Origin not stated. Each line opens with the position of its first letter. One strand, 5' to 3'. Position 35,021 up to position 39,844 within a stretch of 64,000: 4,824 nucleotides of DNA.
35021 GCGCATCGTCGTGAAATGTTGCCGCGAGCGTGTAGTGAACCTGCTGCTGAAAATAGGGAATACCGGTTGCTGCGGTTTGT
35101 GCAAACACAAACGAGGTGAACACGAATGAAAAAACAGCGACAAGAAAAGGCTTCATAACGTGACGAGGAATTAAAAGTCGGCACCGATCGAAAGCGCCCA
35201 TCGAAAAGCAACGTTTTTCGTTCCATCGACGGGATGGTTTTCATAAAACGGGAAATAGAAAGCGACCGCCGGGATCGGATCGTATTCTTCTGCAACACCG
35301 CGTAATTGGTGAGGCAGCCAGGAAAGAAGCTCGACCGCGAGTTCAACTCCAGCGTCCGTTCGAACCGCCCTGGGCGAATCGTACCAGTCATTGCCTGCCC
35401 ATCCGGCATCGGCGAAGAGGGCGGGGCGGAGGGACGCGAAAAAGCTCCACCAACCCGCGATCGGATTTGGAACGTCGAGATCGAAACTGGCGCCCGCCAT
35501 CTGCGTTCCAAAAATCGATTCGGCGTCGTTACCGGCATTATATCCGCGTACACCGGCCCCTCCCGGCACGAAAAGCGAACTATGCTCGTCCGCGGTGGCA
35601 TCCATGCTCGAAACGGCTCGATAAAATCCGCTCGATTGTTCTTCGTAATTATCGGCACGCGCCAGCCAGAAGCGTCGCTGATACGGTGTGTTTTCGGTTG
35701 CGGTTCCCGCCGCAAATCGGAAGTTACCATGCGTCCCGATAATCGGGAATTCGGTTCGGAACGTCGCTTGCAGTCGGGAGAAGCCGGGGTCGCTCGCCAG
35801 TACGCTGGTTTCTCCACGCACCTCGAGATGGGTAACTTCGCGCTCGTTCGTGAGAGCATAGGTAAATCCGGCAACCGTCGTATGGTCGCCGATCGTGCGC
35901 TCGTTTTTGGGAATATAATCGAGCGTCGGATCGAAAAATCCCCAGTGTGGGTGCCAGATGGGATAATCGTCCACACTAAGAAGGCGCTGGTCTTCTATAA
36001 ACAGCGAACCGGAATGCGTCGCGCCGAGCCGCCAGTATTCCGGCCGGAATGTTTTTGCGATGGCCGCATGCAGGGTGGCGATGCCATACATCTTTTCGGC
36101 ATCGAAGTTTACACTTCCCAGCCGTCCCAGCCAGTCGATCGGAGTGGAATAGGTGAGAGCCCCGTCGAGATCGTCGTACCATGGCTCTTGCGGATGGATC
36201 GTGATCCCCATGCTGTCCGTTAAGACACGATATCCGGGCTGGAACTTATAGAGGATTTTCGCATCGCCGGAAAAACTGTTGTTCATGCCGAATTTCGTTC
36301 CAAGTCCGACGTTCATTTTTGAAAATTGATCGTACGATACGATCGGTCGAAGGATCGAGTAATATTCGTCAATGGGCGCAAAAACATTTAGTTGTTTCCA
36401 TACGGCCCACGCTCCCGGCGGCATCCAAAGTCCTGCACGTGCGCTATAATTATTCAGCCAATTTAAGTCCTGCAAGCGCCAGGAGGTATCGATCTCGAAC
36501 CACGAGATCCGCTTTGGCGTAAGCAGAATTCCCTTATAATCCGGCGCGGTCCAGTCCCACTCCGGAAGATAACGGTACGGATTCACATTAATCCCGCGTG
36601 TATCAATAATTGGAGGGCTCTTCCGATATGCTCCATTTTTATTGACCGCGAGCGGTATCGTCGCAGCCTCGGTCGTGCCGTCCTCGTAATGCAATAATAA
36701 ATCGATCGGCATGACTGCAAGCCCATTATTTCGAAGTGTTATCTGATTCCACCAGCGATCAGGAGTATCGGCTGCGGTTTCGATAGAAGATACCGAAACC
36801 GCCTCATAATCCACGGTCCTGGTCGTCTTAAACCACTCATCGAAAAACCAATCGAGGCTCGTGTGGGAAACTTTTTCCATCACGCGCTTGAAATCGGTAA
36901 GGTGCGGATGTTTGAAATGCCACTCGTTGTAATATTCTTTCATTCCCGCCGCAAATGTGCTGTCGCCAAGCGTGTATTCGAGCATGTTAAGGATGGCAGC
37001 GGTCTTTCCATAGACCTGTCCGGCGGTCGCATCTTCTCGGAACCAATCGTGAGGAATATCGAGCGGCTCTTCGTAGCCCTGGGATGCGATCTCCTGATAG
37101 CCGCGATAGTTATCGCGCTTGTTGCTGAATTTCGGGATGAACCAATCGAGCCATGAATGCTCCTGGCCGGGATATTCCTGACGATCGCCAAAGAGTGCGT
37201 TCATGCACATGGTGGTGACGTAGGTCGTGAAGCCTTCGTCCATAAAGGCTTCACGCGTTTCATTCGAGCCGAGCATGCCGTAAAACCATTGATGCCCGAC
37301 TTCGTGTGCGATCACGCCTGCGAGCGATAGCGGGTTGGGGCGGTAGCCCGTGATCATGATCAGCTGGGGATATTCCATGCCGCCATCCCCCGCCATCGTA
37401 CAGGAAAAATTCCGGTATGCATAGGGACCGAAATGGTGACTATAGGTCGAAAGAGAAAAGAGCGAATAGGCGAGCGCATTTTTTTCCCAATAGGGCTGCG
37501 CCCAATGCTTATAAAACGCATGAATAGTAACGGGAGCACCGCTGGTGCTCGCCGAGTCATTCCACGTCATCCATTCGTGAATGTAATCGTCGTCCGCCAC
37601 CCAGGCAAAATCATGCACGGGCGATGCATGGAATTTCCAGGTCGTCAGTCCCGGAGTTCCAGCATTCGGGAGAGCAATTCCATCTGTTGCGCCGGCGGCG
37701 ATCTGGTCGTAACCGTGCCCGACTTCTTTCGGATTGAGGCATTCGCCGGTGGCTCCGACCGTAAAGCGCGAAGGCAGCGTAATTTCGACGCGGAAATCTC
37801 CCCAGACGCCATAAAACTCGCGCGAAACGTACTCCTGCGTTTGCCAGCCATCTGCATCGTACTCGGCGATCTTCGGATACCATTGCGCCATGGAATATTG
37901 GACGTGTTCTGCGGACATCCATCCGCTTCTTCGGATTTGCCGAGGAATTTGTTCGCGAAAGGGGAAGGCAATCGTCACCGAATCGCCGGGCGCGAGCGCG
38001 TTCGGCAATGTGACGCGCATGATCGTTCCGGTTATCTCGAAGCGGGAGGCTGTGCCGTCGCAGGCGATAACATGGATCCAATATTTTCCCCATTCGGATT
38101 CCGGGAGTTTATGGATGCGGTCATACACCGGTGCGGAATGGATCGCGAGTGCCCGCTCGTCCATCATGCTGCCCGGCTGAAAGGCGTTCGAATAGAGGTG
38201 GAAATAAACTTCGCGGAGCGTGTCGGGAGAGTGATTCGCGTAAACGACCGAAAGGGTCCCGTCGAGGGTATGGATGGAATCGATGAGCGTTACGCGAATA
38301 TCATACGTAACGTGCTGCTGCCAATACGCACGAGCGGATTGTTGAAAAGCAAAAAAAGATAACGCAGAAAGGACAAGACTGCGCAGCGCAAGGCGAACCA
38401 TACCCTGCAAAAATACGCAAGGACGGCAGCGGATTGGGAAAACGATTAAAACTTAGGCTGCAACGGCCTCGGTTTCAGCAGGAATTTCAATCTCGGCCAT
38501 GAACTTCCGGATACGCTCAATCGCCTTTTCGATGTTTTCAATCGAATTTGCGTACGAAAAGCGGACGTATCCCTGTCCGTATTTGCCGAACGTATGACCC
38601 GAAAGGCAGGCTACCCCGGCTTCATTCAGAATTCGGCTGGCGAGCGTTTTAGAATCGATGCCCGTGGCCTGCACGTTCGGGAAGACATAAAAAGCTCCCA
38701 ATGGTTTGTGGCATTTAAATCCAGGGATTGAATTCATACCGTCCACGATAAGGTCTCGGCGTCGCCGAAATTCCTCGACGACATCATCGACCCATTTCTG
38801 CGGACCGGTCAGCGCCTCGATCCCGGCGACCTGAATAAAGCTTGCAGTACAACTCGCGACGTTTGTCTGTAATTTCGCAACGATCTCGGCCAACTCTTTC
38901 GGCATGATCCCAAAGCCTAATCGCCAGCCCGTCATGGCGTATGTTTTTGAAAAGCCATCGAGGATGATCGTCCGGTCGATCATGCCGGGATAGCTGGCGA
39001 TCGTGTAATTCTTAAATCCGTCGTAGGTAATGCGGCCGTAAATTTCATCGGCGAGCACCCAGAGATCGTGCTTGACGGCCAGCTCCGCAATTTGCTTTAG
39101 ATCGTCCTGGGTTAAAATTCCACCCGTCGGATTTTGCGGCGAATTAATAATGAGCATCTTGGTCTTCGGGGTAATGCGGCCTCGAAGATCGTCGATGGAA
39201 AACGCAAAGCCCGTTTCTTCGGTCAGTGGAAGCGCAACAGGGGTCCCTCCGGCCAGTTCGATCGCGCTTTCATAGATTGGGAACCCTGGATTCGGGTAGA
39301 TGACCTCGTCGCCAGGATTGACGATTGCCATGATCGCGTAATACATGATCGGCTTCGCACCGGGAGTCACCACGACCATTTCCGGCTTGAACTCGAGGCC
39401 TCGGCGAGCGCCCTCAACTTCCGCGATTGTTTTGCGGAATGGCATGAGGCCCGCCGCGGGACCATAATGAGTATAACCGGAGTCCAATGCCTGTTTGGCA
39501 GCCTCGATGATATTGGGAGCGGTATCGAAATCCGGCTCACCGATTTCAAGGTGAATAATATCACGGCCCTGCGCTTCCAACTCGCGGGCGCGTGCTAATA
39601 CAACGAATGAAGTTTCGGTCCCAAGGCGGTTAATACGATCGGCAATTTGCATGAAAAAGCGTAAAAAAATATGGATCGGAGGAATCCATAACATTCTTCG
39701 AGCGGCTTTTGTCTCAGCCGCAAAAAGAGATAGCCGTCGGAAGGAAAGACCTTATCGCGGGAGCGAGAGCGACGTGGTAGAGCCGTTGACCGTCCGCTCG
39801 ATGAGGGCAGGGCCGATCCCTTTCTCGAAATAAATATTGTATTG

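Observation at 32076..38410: Tandem M1 aminopeptidase paralogs carrying a C-terminal Omp85/BamA-like beta-barrel signature, a possible autotransporter-like surface peptidase architecture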

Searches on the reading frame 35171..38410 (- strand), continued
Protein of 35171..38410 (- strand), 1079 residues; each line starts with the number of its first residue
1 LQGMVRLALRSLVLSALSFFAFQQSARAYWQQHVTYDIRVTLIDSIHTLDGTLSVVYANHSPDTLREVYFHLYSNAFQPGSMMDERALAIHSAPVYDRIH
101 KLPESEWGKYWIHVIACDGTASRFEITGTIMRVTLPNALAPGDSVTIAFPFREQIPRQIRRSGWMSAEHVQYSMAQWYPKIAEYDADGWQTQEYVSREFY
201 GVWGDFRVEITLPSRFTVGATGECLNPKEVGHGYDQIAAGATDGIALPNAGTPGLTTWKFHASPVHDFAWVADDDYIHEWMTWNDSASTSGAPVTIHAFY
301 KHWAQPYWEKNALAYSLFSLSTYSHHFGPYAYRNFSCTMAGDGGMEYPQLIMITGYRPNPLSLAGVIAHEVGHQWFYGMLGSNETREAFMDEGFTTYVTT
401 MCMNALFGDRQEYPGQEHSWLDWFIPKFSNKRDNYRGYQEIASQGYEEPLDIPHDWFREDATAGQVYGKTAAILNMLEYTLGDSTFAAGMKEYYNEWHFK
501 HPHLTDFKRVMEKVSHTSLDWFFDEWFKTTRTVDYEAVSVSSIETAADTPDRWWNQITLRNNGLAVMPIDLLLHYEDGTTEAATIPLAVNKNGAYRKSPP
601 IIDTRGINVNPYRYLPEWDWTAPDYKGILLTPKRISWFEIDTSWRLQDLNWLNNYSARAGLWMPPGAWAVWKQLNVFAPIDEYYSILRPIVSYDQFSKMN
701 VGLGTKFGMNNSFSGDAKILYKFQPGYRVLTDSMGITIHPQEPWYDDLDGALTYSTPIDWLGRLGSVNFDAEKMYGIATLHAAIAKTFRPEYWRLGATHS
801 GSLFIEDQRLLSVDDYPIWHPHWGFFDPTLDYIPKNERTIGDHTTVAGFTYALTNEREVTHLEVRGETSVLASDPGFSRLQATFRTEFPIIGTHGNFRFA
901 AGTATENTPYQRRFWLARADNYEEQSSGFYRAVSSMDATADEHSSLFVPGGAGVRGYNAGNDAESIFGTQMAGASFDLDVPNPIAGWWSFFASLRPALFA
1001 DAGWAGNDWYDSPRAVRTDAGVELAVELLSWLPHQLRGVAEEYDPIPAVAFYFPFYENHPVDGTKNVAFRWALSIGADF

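Call 25: predict_structure(alignment_id=A1)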
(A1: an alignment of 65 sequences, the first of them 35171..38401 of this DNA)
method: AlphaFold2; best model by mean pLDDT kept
length: 1076 residues; sequences in the alignment: 65
mean_pLDDT: 88.9   pTM: 0.86
mean pLDDT of the five models: 88.9, 88.5, 87.7, 87.1, 87.0
residues with pLDDT >= 90: 698; 70-90: 282; 50-70: 92; < 50: 4
segments of 3 or more residues with pLDDT < 50: none
pLDDT, mean of each block of 10 residues (from residue 1): 81 75 71 98 97 96 97 94 88 83 96 98 97 97 98 87 92 94 92 86 98 97 97 97 94 97 96 97 70 96 94 96 92 88 92 88 96 88 89 95 92 85 84 90 92 90 93 93 94 92 95 92 93 94 79 95 94 93 84 70 60 92 94 90 87 75 82 78 89 89 91 93 66 68 89 93 96 91 92 94 87 66 67 68 97 94 92 94 93 97 92 92 84 72 86 78 91 95 90 96 92 95 88 80 84 91 92 63
secondary structure, 60 per line:
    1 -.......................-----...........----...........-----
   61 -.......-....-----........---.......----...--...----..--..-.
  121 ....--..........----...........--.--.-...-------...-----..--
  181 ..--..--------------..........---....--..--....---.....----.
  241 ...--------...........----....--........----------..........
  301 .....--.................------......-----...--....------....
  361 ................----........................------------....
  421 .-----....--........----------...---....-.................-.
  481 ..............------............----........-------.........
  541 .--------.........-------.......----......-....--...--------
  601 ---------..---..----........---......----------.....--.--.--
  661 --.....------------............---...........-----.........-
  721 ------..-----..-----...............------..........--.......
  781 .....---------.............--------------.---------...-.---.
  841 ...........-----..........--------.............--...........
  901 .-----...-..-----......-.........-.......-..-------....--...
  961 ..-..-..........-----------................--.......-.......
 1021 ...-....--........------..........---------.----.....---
elements in order (helices of 4 or more, strands of 3 or more residues): H2-24 E30-40 E45-55 E62-68 H70-73 H79-86 H90-96 E106-108 E120-124 E127-136 E141-151 E159-161 E169-171 E201-210 E214-217 H224-227 H231-235 E240-243 E252-262 E267-270 E273-280 E291-298 H299-305 H308-324 E331-336 E342-344 E347-350 H357-376 H381-404 H417-421 H427-430 H433-440 H457-460 H462-478 H480-494 H501-512 H517-524 E532-541 E550-558 E566-572 E577-582 E584-587 E590-592 E621-628 E632-637 H648-651 E663-667 E680-691 E695-705 E711-719 H741-744 E745-755 E762-771 E774-785 E795-807 E840-851 E857-866 E875-887 E890-901 H918-923 H925-933 H935-941 H952-955 H958-962 E967-976 E991-1003 H1006-1012 E1014-1023 H1025-1028 H1031-1038 E1045-1054 E1069-1073

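Call 30: fold_search(model_id=the predicted structure, library=pdb)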
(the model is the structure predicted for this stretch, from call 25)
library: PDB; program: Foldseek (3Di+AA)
matches with E <= 10: 727; with E <= 0.001: 285
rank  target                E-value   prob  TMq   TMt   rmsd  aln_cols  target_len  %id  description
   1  6ydx_B                1.3e-22  1.00  0.37  0.45   7.5       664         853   11  Insulin-regulated aminopeptidase complexed with a macrocyclic peptidic inhibitor (released 2020-07-22)
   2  7zyf_A                1.3e-22  1.00  0.37  0.46   7.2       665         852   11  Insulin regulated aminopeptidase (IRAP) in complex with a nanomolar alpha hydroxy beta amino acid based inhibitor. (released 2022-07-20)
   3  8cgp_B                2.4e-22  1.00  0.36  0.45   7.5       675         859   11  Insulin regulated aminopeptidase (IRAP) in complex with an allosteric aryl sulfonamide inhibitor (released 2024-01-31)
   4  6m8p_A                3.5e-22  1.00  0.37  0.45   7.3       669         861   12  Human ERAP1 bound to phosphinic pseudotripeptide inhibitor DG013 (released 2019-12-18)
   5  7z28_A                7.6e-22  1.00  0.37  0.45   7.3       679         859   12  High-resolution crystal structure of ERAP1 with bound bestatin analogue inhibitor (released 2022-07-27)
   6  5mj6_A                9.2e-22  1.00  0.37  0.45   7.5       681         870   11  Ligand-induced conformational change of Insulin-regulated aminopeptidase: insights on catalytic mechanism and active s (released 2017-04-05)
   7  6ydx_A                1.2e-21  1.00  0.36  0.45   7.5       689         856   12  Insulin-regulated aminopeptidase complexed with a macrocyclic peptidic inhibitor (released 2020-07-22)
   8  8sw0                  1.5e-21  1.00  0.36  0.44   5.8       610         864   13  Puromycin sensitive aminopeptidase (released 2023-07-26)
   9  5mj6_B                1.6e-21  1.00  0.37  0.45   7.3       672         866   10  Ligand-induced conformational change of Insulin-regulated aminopeptidase: insights on catalytic mechanism and active s (released 2017-04-05)
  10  6q4r_A                1.9e-21  1.00  0.36  0.44   7.3       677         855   12  High-resolution crystal structure of ERAP1 with bound phosphinic transition-state analogue inhibitor (released 2019-04-10)
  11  9gk6                  2.2e-21  1.00  0.36  0.45   7.1       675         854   12  ERAP1 in complex with 1-[2-(6-chloro-3-oxo-3,4-dihydro-2H-1,4-benzothiazin-4-yl)acetamido]cyclohexane-1-carboxylic acid (released 2025-01-22)
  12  6t6r                  2.4e-21  1.00  0.35  0.43   7.4       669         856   12  Human endoplasmic reticulum aminopeptidase 1 (ERAP1) in complex with (4aR,5S,6R,8S,8aR)-5-(2-(Furan-3-yl)ethyl)-8-hydrox (released 2020-03-18)
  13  9gke                  2.8e-21  1.00  0.36  0.45   7.3       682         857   12  ERAP1 in complex with 1-[2-(2-oxo-5-phenyl-2,3-dihydro-1,3-benzothiazol-3-yl)acetamido]cyclohexane-1-carboxylic acid (released 2025-01-22)
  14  6ryf_A                3.0e-21  1.00  0.36  0.44   7.3       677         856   12  High-resolution crystal structure of ERAP1 in complex with 15mer phosphinic peptide (released 2019-12-18)
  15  2yd0_A                3.1e-21  1.00  0.36  0.45   7.0       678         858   12  Crystal structure of the soluble domain of human endoplasmic reticulum aminopeptidase 1 ERAP1 (released 2011-04-13)
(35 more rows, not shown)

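Call 32: find_encoding_contigs(protein=P0009, flank=8000, max_places=3)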
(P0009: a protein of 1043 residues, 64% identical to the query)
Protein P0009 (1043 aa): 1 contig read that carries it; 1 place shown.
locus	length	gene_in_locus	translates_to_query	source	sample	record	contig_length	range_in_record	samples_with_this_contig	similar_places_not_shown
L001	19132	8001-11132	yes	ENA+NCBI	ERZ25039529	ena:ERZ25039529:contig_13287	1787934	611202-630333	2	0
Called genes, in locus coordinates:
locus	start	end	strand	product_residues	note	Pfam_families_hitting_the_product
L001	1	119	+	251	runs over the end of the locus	PF07505:DUF5131, PF17338:GP88 (weak)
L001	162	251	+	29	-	-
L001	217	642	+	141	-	-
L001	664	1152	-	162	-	PF01625:PMSR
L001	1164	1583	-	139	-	-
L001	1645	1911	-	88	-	-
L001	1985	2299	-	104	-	-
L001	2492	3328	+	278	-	PF04542:Sigma70_r2, PF08281:Sigma70_r4_2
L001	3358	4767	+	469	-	-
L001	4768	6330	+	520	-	-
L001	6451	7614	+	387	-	PF00155:Aminotran_1_2, PF01041:DegT_DnrJ_EryC1 (weak), PF01053:Cys_Met_Meta_PP (weak)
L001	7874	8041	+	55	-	-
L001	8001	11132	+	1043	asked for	PF01433:Peptidase_M1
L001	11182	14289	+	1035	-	PF01433:Peptidase_M1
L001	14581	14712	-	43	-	-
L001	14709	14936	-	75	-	-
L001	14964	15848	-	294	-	-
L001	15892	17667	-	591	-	PF02366:PMT, PF13231:PMT_2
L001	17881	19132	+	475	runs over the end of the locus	-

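Call 46: find_related_loci(query=A1, collection=genome_contigs, flank=6000)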
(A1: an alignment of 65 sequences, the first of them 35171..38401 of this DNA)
Query A1 (1076 aa) in genome_contigs; peptide patterns used: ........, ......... (x = any residue, [..] = any of these).
600 stretches matched a pattern (row limit reached: there are more); 593 encode a relative of the query (tblastn E <= 1e-3); the best 80 are kept; 80 distinct loci.
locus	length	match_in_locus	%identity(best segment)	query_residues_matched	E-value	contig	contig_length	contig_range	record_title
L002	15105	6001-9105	60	3-1076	0e+0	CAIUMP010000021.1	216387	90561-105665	MAG: uncultured Ignavibacteriae bacterium isolate Ki2-D3_bin-1418 genome assembly, contig: bin-1418:21/62, whole genome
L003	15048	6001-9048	33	4-1075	3e-167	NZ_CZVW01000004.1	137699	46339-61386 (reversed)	Candidatus Chrysopegis kryptomonas strain JGI-23, whole genome shotgun sequence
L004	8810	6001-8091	36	41-790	3e-130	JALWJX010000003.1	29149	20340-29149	MAG: Candidatus Kapaibacterium sp. isolate M17_metabat1_scaf2bin.117 M17_NODE_1027_length_29149_cov_2.048170, whole geno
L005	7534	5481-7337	39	2-651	3e-127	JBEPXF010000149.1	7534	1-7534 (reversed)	MAG: Fodinibius sp. isolate 01_S196.semibin_refined.224_sub NODE_6114_length_7534_cov_1.644525:0-7534, whole genome shot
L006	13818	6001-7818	39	1-651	1e-126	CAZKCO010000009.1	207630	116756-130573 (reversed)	MAG TPA_asm: uncultured Roseivirgaceae bacterium isolate SRP063590_co1_48 genome assembly, contig: NODE_48_length_207630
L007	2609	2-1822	39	9-651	1e-133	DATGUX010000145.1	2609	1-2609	MAG TPA_asm: Fodinibius sp. isolate SMAG_U10540 k141_1059344, whole genome shotgun sequence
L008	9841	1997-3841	38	2-651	2e-125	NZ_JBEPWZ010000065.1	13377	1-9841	MAG: Fodinibius sp. isolate 01_S196.semibin_refined.181 NODE_1567_length_13377_cov_2.953509, whole genome shotgun sequen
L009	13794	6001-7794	40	13-651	9e-125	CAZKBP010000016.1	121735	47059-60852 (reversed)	MAG TPA_asm: uncultured Cytophagaceae bacterium isolate SRP128890_co1_134 genome assembly, contig: NODE_196_length_12173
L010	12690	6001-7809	38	8-651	5e-124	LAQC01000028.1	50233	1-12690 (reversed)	MAG: Cryomorphaceae bacterium ASP10-05a contig2826, whole genome shotgun sequence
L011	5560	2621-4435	38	6-651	9e-124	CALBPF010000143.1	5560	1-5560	MAG TPA_asm: uncultured Flammeovirgaceae bacterium isolate SRR3401483_bin.57_CONCOCT_v1.1_MAG genome assembly, contig: E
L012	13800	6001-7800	38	2-651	4e-123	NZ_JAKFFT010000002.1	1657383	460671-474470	Dyadobacter sp. CY347 Scaffold1_2, whole genome shotgun sequence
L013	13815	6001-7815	38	6-651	1e-122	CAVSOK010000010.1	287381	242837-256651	MAG: uncultured Cytophagales bacterium isolate MFD03250.bin.2.36 genome assembly, contig: contig_15040, whole genome sho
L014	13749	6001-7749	37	18-651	2e-122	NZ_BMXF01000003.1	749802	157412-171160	Persicitalea jodogahamensis strain KCTC 12866 sequence03, whole genome shotgun sequence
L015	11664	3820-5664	37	4-655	3e-122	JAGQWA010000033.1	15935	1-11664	MAG: Bacteroidetes bacterium isolate HKST-UBA117 NODE_33_length_15935_cov_3.283958, whole genome shotgun sequence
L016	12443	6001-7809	37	2-651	6e-122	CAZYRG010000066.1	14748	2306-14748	MAG TPA_asm: uncultured Flavobacteriaceae bacterium isolate binchicken_co366_66 genome assembly, contig: NODE_2502_lengt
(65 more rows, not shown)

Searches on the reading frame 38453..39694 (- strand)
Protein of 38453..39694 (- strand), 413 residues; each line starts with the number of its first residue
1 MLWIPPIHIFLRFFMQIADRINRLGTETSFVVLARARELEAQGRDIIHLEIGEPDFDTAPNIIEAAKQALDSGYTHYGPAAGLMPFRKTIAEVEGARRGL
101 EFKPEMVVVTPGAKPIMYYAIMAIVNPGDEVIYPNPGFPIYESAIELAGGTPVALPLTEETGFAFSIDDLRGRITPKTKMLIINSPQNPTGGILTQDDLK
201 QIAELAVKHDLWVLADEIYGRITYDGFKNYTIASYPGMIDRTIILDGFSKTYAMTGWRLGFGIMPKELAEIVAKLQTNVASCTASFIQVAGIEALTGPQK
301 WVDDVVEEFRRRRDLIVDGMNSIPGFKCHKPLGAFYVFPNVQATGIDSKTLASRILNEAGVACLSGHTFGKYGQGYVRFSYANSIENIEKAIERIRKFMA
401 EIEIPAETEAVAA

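Call 68: search_protein_families(library=pfam, proteins=[window:38453-39694:-], max_evalue=0.001)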
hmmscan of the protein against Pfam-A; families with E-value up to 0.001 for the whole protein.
window:38453-39694:- (413 aa): 4 families
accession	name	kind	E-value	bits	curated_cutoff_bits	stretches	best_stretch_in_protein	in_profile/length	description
PF00155.27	Aminotran_1_2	-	1.4e-71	242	19.7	1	45-395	2-361/361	Aminotransferase class I and II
PF01041.23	DegT_DnrJ_EryC1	-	5.4e-06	26.3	19.8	1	106-216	42-145/360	DegT/DnrJ/EryC1/StrS aminotransferase family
PF01053.26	Cys_Met_Meta_PP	-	1.8e-05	23.9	27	1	88-217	59-174/381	Cys/Met metabolism PLP-dependent enzyme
PF00266.25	Aminotran_5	-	0.00043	19.8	21.5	0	118-216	75-175/371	Aminotransferase class-V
